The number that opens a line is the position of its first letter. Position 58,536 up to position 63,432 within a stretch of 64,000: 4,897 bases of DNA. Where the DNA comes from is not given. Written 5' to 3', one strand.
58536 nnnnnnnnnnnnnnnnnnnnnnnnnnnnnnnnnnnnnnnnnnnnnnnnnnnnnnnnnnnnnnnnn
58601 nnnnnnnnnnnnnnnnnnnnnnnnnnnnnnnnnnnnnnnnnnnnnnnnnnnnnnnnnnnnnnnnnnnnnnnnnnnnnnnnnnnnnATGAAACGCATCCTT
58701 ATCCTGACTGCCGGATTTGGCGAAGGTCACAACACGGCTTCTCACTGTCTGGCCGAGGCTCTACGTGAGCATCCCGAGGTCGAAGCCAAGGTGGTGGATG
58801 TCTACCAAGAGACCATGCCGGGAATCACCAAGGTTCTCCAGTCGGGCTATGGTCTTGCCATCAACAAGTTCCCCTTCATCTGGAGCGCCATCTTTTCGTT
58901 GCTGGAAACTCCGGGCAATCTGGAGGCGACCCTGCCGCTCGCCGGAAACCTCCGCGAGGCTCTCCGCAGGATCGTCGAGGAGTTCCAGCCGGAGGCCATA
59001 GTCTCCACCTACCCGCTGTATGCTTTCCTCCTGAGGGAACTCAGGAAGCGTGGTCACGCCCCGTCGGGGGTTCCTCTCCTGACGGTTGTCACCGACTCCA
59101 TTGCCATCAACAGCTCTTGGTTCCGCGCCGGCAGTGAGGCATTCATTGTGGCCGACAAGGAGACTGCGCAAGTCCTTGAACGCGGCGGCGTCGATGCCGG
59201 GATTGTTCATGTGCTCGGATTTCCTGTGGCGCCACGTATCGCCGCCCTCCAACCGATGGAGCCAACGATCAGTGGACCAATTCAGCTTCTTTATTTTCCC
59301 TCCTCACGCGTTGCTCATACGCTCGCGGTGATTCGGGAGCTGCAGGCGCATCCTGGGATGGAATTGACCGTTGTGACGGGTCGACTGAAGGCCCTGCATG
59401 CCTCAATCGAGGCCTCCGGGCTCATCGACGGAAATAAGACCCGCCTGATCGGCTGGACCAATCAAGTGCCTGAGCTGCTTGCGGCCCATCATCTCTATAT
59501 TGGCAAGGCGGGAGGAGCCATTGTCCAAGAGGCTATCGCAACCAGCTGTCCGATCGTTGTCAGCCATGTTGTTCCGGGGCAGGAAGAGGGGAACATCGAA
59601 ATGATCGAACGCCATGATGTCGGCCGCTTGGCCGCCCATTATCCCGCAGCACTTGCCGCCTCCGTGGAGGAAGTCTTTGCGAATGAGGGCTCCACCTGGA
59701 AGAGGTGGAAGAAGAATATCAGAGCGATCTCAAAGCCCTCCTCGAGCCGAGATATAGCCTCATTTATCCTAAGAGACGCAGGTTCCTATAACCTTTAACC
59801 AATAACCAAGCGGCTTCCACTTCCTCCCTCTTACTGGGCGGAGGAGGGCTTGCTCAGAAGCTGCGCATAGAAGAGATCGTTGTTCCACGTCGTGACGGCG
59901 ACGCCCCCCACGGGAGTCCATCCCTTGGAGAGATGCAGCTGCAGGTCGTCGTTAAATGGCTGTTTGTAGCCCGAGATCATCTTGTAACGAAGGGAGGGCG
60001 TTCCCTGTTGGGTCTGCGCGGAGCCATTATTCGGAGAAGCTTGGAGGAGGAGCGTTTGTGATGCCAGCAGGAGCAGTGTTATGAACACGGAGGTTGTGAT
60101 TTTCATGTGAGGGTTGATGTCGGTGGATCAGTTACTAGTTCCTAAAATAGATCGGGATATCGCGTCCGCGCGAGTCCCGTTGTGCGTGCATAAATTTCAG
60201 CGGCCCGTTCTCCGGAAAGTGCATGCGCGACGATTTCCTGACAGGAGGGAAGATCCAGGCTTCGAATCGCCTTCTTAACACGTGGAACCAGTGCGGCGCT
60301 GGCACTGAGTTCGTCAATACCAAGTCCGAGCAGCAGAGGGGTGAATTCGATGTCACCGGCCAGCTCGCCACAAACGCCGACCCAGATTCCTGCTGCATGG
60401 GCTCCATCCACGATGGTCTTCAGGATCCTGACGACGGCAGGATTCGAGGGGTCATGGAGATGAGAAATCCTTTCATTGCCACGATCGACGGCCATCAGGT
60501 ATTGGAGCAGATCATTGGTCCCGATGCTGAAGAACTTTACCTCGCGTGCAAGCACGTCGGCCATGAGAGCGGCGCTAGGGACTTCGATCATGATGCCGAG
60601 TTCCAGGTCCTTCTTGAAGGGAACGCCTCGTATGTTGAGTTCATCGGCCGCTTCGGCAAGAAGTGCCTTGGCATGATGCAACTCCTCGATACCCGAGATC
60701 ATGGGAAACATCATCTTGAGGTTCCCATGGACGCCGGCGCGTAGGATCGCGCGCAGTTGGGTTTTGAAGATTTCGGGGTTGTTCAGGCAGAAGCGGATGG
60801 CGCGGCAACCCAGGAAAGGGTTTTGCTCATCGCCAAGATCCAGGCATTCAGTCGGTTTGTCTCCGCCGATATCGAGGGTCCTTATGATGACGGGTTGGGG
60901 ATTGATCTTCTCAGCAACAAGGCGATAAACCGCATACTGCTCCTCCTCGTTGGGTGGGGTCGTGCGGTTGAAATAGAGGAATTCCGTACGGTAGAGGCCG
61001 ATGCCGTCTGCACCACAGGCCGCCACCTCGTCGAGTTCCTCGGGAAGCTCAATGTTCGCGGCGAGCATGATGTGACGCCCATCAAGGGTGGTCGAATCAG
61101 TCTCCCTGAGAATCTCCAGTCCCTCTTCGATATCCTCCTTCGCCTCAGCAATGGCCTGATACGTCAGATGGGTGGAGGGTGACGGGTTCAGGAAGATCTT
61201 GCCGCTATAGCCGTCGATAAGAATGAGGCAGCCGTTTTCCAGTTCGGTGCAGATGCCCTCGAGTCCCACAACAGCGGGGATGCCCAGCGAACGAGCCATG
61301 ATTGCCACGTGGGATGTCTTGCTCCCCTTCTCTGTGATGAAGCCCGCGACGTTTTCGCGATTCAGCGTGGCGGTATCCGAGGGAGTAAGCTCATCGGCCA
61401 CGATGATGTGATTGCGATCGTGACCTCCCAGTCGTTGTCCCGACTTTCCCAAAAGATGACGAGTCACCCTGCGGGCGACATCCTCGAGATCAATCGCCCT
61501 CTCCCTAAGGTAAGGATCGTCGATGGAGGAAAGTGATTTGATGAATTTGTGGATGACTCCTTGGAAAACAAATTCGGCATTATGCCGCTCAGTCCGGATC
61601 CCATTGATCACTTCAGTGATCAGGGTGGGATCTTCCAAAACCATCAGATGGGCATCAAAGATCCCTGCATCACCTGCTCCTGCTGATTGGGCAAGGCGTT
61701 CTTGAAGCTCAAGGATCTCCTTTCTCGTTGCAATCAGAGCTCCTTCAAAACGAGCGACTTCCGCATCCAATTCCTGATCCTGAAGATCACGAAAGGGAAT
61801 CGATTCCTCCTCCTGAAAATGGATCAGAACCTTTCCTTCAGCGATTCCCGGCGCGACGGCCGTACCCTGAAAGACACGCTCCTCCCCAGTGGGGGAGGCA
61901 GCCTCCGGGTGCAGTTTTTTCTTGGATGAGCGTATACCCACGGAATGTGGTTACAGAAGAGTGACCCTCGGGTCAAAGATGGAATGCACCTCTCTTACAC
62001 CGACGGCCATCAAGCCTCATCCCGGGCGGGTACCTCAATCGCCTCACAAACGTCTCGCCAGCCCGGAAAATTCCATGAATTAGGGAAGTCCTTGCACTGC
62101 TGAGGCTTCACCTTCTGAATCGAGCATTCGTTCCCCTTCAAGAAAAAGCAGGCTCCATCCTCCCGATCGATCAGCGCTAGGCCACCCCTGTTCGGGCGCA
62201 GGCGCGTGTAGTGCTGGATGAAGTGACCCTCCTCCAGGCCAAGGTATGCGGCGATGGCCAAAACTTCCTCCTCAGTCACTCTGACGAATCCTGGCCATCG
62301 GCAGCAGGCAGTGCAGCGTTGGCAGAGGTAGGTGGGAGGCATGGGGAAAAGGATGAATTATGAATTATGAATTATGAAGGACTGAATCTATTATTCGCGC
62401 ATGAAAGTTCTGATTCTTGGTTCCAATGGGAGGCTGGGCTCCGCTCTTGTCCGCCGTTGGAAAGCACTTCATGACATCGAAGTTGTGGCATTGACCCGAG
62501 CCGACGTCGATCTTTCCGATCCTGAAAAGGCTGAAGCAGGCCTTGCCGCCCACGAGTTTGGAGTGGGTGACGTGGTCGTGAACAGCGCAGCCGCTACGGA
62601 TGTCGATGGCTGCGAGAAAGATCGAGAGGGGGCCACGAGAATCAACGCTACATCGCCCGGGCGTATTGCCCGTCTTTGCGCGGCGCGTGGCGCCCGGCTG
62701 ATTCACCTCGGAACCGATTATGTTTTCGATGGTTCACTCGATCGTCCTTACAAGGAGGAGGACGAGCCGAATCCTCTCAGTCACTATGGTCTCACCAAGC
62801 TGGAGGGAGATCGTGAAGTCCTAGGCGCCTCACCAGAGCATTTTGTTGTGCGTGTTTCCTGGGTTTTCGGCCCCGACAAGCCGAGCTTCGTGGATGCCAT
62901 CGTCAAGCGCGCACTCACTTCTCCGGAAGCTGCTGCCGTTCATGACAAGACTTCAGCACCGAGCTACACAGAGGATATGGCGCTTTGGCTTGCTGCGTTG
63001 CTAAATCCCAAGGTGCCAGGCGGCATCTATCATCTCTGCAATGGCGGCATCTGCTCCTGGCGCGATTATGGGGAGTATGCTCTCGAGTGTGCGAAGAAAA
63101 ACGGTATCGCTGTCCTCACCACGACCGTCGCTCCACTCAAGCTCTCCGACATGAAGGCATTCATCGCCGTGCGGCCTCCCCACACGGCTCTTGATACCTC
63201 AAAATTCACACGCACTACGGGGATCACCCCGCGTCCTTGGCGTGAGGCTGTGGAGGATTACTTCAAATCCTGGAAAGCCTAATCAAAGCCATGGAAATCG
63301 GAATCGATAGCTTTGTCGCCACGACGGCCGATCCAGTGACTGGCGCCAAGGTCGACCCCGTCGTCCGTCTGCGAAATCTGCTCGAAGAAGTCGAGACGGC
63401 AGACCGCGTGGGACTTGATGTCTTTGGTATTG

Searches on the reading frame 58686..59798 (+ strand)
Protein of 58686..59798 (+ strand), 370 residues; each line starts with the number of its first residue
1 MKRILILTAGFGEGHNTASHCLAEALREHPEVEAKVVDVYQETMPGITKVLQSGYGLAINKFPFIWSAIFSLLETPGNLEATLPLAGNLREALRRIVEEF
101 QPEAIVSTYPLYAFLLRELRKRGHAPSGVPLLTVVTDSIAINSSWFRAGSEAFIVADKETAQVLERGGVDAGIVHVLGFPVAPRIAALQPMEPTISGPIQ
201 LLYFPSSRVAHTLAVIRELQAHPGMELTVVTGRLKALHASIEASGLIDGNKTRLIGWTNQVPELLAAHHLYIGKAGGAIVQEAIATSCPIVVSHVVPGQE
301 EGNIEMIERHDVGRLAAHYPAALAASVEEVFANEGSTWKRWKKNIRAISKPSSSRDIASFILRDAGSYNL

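Call 65: search_protein_families(library=pfam, proteins=[window:58686-59798:+], max_evalue=0.00001)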
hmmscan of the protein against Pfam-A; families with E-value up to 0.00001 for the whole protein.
window:58686-59798:+ (370 aa): 2 families
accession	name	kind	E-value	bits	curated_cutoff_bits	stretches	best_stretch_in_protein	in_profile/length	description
PF06925.17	MGDG_synth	-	2.3e-17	64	25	1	15-181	1-169/169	Monogalactosyldiacylglycerol (MGDG) synthase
PF00534.26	Glycos_transf_1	-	3.9e-06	26.9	26.4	1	213-346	34-170/172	Glycosyl transferases group 1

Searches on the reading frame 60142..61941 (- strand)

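Call 65: search_protein_families(library=pfam, proteins=[window:60142-61941:-], max_evalue=0.00001)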
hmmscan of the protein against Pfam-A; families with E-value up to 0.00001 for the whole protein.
window:60142-61941:- (599 aa): 3 families
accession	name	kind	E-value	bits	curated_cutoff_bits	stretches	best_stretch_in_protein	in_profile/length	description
PF02896.24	PEP-utilizers_C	-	2.6e-113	378.5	22.8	1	275-563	4-292/293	PEP-utilising enzyme, PEP-binding domain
PF05524.18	PEP-utilisers_N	-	3e-30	105.3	24.4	1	25-148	1-121/121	PEP-utilising enzyme, N-terminal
PF00391.29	PEP-utilizers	-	1.3e-25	89.2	23.1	1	176-247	3-72/72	PEP-utilising enzyme, mobile domain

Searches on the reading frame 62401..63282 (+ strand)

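Call 65: search_protein_families(library=pfam, proteins=[window:62401-63282:+], max_evalue=0.00001)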
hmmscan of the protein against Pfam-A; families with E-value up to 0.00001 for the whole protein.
window:62401-63282:+ (293 aa): 2 families
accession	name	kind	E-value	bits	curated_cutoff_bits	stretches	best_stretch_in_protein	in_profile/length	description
PF04321.23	RmlD_sub_bind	-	3.3e-77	259.8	27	1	1-290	1-284/287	RmlD substrate binding domain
PF01370.27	Epimerase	-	2.1e-19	70.4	20.9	1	3-178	1-200/240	NAD dependent epimerase/dehydratase family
